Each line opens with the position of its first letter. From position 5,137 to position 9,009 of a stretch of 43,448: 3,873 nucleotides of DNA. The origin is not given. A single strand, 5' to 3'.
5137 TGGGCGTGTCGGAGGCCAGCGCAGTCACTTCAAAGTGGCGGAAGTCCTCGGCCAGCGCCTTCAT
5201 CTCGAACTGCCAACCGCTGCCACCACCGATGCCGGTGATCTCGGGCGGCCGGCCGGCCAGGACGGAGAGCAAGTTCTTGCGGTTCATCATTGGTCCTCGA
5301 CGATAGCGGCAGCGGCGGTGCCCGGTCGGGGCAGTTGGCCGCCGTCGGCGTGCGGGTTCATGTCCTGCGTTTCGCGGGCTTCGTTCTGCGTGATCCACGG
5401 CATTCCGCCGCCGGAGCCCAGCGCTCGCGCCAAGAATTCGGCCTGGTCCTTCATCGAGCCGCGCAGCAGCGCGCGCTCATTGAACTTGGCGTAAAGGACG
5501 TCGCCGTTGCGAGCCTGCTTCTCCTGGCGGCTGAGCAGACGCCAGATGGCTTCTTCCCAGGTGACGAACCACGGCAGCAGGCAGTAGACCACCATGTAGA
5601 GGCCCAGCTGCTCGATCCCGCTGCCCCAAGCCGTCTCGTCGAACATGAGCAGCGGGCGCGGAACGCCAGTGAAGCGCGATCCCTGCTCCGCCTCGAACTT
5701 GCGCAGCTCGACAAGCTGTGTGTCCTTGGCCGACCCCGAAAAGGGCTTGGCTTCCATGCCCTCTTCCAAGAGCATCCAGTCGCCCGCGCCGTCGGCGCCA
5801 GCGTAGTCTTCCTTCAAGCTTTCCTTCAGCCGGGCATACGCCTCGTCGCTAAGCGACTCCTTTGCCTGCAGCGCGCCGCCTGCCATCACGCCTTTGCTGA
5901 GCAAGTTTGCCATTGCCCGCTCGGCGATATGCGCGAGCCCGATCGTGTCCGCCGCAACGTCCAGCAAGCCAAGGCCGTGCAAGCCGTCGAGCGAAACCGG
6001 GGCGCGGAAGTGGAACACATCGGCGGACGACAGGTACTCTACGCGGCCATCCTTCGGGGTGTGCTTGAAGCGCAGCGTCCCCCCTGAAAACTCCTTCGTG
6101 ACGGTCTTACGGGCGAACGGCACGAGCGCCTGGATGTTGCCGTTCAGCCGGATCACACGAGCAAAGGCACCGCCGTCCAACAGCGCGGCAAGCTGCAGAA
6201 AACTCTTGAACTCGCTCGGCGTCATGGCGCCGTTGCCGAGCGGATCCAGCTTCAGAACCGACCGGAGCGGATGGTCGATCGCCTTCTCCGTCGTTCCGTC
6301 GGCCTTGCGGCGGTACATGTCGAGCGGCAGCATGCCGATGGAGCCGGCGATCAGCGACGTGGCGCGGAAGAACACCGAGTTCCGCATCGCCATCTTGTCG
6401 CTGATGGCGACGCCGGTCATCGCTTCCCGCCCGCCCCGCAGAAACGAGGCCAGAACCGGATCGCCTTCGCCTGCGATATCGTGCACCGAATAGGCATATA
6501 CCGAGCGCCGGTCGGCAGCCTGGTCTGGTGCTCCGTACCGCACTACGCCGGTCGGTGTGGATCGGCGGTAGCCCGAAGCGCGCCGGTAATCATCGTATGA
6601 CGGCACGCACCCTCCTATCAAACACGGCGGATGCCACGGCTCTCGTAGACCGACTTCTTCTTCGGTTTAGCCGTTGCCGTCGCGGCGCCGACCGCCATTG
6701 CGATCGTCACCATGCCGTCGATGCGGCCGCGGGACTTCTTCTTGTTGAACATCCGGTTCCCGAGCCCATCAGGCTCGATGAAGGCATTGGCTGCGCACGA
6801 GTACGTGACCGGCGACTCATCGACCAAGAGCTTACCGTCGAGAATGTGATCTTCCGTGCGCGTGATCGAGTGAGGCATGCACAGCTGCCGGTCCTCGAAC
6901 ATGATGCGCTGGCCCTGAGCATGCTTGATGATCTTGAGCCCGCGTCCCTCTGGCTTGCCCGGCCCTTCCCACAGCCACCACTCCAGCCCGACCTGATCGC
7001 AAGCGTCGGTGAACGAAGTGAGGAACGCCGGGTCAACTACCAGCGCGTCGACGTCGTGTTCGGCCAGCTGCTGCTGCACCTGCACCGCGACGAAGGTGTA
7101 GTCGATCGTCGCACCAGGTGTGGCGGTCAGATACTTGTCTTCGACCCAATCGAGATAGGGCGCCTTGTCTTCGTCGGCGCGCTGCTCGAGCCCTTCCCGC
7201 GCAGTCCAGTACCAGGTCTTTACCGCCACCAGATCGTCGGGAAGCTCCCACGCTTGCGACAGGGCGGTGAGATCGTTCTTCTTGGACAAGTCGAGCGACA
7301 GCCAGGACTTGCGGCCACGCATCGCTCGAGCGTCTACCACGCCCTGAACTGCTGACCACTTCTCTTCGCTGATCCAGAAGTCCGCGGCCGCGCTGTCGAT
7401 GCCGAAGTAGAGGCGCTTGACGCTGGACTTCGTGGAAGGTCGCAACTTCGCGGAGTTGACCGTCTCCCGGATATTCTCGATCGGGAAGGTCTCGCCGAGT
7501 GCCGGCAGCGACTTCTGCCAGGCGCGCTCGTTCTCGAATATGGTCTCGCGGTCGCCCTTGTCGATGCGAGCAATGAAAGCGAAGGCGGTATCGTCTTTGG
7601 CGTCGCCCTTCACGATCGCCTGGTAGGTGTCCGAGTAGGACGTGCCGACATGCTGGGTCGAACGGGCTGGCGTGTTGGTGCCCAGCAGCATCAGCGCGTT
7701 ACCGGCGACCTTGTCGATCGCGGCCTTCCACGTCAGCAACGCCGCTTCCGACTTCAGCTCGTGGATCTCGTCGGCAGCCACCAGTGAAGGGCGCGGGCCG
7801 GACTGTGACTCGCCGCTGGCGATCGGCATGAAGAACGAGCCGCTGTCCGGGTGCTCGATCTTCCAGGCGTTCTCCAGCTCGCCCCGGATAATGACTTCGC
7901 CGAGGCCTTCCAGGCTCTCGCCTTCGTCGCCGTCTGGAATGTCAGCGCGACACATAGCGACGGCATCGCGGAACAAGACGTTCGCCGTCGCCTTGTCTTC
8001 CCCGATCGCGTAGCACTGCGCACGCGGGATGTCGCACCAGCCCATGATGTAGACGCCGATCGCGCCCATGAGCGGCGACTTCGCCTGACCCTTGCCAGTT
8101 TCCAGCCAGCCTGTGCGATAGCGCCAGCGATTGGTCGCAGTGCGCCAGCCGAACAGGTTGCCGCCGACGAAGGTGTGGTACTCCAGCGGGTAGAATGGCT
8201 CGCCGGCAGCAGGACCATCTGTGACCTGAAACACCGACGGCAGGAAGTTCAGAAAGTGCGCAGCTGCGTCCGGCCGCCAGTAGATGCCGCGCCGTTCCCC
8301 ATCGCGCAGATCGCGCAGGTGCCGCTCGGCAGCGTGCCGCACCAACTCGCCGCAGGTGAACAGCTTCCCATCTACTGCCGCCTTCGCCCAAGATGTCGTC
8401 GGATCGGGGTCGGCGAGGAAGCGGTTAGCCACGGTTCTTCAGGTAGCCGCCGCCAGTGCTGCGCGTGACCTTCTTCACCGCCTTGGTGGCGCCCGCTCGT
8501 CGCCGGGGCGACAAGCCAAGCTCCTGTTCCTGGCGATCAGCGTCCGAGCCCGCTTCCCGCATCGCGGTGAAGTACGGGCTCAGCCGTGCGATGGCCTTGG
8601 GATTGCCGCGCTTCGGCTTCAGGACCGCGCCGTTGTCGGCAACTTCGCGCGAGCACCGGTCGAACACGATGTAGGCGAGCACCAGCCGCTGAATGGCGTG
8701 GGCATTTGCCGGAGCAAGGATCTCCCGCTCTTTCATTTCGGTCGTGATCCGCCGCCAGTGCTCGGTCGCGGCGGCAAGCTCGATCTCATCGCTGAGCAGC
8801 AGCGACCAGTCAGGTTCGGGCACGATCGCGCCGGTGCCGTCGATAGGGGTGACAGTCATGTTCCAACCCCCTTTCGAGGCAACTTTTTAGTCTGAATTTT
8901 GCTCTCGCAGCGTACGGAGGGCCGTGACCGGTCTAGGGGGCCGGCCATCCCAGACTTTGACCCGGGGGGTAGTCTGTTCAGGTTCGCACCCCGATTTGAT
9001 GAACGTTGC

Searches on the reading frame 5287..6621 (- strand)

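Call 87: search_protein_families(library=pfam, proteins=[window:5287-6621:-], max_evalue=0.001)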
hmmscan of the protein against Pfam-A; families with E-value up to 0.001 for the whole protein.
window:5287-6621:- (444 aa): 1 family
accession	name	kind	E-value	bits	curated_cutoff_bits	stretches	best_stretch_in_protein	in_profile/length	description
PF04860.17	Phage_portal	-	2.9e-75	253.8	39.1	1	82-418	1-319/321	Phage portal protein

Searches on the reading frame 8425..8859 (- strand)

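Call 87: search_protein_families(library=pfam, proteins=[window:8425-8859:-], max_evalue=0.001)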
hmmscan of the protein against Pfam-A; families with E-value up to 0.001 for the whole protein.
window:8425-8859:- (144 aa): 1 family
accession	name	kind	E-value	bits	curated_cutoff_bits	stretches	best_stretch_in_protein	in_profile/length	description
PF05119.17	Terminase_4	-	2.1e-18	67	24.7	1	31-127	1-94/98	Phage terminase, small subunit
